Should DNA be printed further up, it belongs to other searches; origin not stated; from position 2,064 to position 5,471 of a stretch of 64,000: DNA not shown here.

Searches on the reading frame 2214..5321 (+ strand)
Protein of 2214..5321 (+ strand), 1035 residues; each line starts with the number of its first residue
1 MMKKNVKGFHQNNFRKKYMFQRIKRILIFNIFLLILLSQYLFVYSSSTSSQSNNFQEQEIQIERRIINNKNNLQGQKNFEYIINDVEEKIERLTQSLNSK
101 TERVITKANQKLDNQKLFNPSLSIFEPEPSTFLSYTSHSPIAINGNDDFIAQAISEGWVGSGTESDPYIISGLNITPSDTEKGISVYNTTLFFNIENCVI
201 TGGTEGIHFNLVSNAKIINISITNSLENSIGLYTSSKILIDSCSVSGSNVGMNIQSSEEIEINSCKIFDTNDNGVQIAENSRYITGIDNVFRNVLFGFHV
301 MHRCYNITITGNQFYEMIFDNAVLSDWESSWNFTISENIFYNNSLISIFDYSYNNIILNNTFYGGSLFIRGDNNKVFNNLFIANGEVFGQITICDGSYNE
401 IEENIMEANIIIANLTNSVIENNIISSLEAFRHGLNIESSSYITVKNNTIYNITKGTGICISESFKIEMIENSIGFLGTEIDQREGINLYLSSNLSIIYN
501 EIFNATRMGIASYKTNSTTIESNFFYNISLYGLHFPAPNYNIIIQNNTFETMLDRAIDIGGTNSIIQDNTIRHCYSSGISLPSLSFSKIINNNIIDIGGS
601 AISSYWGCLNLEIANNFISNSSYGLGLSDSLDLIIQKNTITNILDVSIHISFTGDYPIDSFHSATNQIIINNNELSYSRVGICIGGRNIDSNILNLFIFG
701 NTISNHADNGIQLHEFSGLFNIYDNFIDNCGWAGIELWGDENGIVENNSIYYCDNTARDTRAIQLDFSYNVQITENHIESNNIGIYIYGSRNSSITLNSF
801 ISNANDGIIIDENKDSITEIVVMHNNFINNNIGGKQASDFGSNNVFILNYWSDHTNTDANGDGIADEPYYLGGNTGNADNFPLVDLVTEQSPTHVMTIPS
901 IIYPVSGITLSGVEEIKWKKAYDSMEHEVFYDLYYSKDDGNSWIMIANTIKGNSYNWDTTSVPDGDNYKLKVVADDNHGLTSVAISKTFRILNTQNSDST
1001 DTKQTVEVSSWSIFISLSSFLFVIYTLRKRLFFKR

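Call 75: search_protein_families(library=pfam, proteins=[window:2214-5321:+], max_evalue=0.001)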
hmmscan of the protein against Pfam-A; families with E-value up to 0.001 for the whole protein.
window:2214-5321:+ (1035 aa): 3 families
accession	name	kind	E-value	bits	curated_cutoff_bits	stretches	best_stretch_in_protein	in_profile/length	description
PF13229.12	Beta_helix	-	5.6e-47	159.7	25.9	5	170-314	13-158/158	Right handed beta helix region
PF05048.19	NosD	-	4.5e-32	111.6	23.6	4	665-874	24-205/212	Periplasmic copper-binding protein (NosD)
PF10342.15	Kre9_KNH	-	0.00045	21.3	24.6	0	915-991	15-94/94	Kre9/KNH-like N-terminal Ig-like domain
